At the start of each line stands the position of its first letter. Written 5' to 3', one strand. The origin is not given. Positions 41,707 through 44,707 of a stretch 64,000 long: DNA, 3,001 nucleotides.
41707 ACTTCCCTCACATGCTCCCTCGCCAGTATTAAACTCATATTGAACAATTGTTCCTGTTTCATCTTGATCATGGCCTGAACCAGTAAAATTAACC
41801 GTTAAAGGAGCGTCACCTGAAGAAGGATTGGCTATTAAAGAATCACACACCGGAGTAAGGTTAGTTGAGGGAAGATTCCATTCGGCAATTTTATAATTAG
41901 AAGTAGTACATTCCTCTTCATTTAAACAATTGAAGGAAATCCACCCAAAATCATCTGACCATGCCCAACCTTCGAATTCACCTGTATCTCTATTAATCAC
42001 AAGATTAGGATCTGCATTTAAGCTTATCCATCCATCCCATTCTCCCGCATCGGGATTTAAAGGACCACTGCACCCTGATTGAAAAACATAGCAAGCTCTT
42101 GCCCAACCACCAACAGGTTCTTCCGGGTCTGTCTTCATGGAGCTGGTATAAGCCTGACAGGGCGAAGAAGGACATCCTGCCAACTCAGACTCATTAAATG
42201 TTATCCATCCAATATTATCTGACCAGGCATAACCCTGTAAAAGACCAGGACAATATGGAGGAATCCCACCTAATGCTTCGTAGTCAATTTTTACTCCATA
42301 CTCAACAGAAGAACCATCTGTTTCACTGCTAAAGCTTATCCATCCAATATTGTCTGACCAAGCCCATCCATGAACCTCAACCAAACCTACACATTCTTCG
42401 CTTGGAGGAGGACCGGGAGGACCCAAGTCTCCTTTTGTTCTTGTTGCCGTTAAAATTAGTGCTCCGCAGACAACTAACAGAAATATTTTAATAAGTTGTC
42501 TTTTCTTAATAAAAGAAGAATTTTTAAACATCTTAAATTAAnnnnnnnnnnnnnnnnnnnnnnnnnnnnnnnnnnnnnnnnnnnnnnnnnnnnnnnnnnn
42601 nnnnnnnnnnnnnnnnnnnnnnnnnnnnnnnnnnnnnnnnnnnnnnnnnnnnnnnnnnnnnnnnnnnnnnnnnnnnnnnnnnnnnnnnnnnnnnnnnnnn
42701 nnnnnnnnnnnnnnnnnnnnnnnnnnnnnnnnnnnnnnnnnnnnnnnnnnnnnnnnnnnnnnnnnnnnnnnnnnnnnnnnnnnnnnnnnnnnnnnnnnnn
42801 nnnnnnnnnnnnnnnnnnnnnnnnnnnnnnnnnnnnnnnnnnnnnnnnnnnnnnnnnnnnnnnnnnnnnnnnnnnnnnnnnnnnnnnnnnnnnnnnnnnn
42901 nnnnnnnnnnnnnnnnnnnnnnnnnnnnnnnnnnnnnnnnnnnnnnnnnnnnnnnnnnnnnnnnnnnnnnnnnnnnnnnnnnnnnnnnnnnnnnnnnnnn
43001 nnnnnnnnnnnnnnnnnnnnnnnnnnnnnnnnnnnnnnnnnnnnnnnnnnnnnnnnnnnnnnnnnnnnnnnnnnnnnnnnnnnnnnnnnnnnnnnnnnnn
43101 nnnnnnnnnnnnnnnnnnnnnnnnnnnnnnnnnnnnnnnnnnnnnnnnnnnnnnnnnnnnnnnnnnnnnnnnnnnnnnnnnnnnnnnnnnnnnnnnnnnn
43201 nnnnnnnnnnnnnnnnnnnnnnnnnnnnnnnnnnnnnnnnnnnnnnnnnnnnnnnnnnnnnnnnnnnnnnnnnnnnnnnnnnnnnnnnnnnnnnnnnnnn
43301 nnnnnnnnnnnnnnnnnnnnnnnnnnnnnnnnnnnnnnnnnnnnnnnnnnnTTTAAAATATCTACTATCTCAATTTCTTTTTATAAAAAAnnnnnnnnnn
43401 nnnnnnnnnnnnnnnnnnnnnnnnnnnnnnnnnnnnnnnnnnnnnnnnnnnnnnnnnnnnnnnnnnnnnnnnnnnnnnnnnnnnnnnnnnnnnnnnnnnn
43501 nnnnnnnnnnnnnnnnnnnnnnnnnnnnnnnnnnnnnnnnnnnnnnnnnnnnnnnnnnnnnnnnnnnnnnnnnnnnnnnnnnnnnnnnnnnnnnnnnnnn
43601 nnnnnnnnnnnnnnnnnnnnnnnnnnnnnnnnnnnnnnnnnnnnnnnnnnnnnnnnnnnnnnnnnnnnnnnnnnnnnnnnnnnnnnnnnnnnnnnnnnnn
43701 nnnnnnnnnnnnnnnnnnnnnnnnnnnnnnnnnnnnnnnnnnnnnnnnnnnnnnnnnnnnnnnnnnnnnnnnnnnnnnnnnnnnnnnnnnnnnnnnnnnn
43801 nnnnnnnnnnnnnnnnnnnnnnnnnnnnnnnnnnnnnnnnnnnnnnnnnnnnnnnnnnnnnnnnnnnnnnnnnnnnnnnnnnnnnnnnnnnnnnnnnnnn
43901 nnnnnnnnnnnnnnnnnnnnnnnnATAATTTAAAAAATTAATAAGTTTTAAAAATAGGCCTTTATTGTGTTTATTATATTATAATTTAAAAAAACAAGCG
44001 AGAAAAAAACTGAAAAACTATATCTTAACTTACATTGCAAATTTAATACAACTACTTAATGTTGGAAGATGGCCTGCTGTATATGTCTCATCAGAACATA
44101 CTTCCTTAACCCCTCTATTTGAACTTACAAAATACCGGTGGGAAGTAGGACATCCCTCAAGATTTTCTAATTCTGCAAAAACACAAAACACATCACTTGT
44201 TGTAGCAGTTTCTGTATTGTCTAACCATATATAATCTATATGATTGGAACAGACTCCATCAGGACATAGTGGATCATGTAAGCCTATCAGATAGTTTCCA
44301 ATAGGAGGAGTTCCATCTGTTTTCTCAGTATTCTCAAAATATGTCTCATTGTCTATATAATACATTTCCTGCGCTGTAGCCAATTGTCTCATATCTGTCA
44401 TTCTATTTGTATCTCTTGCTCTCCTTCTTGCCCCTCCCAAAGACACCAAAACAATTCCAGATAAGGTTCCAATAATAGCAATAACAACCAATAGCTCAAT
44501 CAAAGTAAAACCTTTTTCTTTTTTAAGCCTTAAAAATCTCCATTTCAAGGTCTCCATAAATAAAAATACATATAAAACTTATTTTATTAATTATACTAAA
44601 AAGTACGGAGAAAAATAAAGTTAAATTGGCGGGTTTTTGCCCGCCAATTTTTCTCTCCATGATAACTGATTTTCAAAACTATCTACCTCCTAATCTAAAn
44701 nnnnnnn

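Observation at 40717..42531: Paralogous giant surface protein with novel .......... repeats and a PKD domain split by a Cys-rich insertion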

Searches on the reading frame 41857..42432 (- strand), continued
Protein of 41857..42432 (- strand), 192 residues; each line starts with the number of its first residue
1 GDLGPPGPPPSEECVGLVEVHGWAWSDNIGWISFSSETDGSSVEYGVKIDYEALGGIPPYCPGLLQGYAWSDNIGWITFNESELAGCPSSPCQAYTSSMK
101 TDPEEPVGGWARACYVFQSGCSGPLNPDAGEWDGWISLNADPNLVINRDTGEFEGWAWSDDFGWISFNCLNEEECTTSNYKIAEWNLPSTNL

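Call 44: fold_search(model_id=the predicted structure, library=viral)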
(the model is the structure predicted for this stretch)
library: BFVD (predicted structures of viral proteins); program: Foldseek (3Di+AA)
matches with E <= 10: 94; with E <= 0.001: 0
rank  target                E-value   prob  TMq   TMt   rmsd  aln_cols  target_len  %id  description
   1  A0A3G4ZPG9            8.7e-01  0.14  0.31  0.35   8.9       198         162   11  Uncharacterized protein [Barrevirus sp.]
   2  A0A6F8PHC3            9.2e-01  0.03  0.16  0.13  14.5       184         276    8  Uncharacterized protein [Perilla mosaic virus]
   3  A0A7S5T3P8            1.0e+00  0.06  0.20  0.25  12.4       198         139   10  (no name in the UniProt tables at hand)
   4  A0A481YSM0            1.2e+00  0.01  0.11  0.11  16.7       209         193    7  Uncharacterized protein [Marseillevirus LCMAC101]
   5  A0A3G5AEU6            1.7e+00  0.01  0.10  0.13  17.7       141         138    9  MORN repeat-containing protein [Hyperionvirus sp.]
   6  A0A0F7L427            2.0e+00  0.01  0.14  0.07  18.5       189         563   13  Uncharacterized protein [uncultured marine virus]
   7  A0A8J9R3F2            2.3e+00  0.02  0.17  0.13  13.3       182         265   12  Uncharacterized protein [Japanese star anise ringspot-associated virus]
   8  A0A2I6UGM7            2.6e+00  0.11  0.34  0.40   7.2       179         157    8  Uncharacterized protein [Salinibacter phage M8CRM-1]
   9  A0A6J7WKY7            2.6e+00  0.05  0.29  0.30  12.8       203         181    9  Uncharacterized protein [uncultured Caudovirales phage]
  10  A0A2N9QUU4            2.6e+00  0.02  0.14  0.10  14.4       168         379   10  (no name in the UniProt tables at hand)
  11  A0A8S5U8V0            2.7e+00  0.01  0.14  0.06  17.6       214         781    9  Translation initiation factor-like protein [Siphoviridae sp. ctnMR5]
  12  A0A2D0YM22            2.9e+00  0.07  0.30  0.36   8.7       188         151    6  Uncharacterized protein [Vibrio phage JSF10]
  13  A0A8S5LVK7            2.9e+00  0.03  0.17  0.06  13.1       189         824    8  Uncharacterized protein [Podoviridae sp. ctoyw14]
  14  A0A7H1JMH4            2.9e+00  0.01  0.12  0.07  16.3       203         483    6  Coat protein [Yam asymptomatic virus 1]
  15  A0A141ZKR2            3.0e+00  0.04  0.21  0.21   9.5       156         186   10  (no name in the UniProt tables at hand)
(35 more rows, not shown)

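Call 46: search_solved_structures(query=A2, max_evalue=10, show_alignments=3)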
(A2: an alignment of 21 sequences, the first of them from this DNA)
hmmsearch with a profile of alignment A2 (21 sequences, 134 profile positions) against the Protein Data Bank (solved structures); distinct sequences matched with E-value up to 10: 1.
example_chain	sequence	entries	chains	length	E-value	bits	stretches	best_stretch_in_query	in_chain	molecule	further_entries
8jw0_Q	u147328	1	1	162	0.17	15.2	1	42-71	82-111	Chlorophyll a-chlorophyll c-peridinin-protein-complex I-17, acpPCI-17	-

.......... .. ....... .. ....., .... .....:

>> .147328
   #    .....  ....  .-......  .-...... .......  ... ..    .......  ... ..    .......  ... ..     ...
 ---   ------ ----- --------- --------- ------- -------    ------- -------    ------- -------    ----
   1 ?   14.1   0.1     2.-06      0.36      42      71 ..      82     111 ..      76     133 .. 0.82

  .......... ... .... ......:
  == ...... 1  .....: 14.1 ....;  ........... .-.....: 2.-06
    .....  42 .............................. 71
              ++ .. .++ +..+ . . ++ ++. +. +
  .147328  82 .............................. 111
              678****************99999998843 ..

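Call 51: search_protein_families(library=pfam, alignment_id=A4, max_evalue=0.001)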
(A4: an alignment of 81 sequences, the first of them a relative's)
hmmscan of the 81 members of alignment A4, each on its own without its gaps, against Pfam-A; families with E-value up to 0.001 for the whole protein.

A. member 1, P0146 (720 aa): 3 families
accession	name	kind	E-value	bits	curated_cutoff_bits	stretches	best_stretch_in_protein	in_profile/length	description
PF25788.1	Ig_Rha78A_N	-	8.5e-11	42.5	27.4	1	526-610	21-99/105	Rha78A-like, N-terminal immunoglobulin domain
PF00801.26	PKD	-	2.7e-05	24.5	23.5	1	623-692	6-71/80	PKD domain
PF18911.6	PKD_4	-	0.00011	22.7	27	1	617-697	4-79/85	PKD domain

B. families by the number of members that match (of 81 scanned): 25 families
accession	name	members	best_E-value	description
PF25788.1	Ig_Rha78A_N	30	1.3e-15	Rha78A-like, N-terminal immunoglobulin domain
PF18911.6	PKD_4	28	8e-27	PKD domain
PF00801.26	PKD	19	1.4e-20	PKD domain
PF00041.27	fn3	5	1e-10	Fibronectin type III domain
PF13385.13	Laminin_G_3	3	2.1e-37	Concanavalin A-like lectin/glucanases superfamily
PF11617.13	Cu-binding_MopE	2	1.3e-24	Putative metal-binding motif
PF07705.17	CARDB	2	2.5e-15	CARDB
PF22352.2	K319L-like_PKD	2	8.7e-08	K319L-like, PKD domain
PF13948.11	DUF4215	2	1.6e-06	Domain of unknown function (DUF4215)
PF17963.7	Big_9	2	7e-06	Bacterial Ig domain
PF13573.12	SprB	2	3.5e-05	SprB repeat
PF16656.11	Pur_ac_phosph_N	2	7e-05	Purple acid Phosphatase, N-terminal domain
PF21027.3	Sde0182_C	2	8.7e-05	Cellulose-binding protein Sde0182, C-terminal domain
PF10102.14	DUF2341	1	2.8e-24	Domain of unknown function (DUF2341)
PF12810.13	ALK_LTK_GRD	1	8.4e-15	ALK/LTK, Glycine-rich domain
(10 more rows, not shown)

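Call 67: search_protein_families(library=pfam, alignment_id=A3, max_evalue=0.01)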
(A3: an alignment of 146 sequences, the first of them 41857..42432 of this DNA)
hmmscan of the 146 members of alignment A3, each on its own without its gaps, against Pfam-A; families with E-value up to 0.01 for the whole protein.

A. member 1, window:41857-42432:- (192 aa): 0 families

B. families by the number of members that match (of 146 scanned): 15 families
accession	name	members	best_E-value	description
PF07538.16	ChW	10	1.3e-05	Clostridial hydrophobic W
PF18998.6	Flg_new_2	3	8.9e-12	Divergent InlB B-repeat domain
PF18911.6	PKD_4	3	6.8e-06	PKD domain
PF00801.26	PKD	3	3.4e-05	PKD domain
PF13573.12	SprB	3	0.00013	SprB repeat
PF18125.6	RlmM_FDX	2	0.0027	RlmM ferredoxin-like domain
PF18884.5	TSP3_bac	1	6.3e-09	Bacterial TSP3 repeat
PF21722.4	Gly_rich_2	1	8.3e-08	Glycine-rich domain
PF01683.23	EB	1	4.9e-05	EB module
PF03404.22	Mo-co_dimer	1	0.0024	Mo-co oxidoreductase dimerisation domain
PF21939.1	Gp10_C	1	0.0027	Baseplate structural protein Gp10, C-terminal domain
PF05161.18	MOFRL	1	0.0068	MOFRL family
PF04706.18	Dickkopf_N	1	0.0086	Dickkopf N-terminal cysteine-rich region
PF00090.25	TSP_1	1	0.0093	Thrombospondin type 1 domain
PF17519.7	DUF5444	1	0.01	Family of unknown function (DUF5444)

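Call 87: search_protein_families(library=phrogs, proteins=[window:41857-42432:-], max_evalue=0.01)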
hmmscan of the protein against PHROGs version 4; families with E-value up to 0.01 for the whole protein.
window:41857-42432:- (192 aa): 1 family
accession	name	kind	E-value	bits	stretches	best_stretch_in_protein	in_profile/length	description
phrog_15082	-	unknown function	0.00039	21.7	0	71-83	36-48/59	-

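Call 88: find_related_loci(query=A2, collection=viral_contigs, flank=5000)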
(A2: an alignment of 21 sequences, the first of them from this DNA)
Query A2 (157 aa) in viral_contigs; peptide patterns used: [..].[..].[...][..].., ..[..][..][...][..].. (x = any residue, [..] = any of these).
30 stretches matched a pattern, but none encodes a relative of the query by tblastn (E <= 1e-3).

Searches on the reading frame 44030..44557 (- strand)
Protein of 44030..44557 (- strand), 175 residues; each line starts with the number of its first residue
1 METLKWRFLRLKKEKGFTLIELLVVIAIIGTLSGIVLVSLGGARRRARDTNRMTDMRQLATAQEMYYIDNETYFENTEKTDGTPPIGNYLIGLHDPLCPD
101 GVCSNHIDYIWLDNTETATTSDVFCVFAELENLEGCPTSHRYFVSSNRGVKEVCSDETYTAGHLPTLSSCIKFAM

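Call 3: search_protein_families(library=pfam, proteins=[window:44030-44557:-], max_evalue=0.1)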
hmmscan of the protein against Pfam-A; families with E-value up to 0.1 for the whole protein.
window:44030-44557:- (175 aa): 2 families
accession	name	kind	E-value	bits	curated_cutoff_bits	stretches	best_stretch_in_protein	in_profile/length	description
PF07963.17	N_methyl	-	5.4e-09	35.7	21.2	1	12-37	2-27/27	Prokaryotic N-terminal methylation motif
PF16732.10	ComP_DUS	-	0.027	15.8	27.3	1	45-79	8-40/87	Type IV minor pilin ComP, DNA uptake sequence receptor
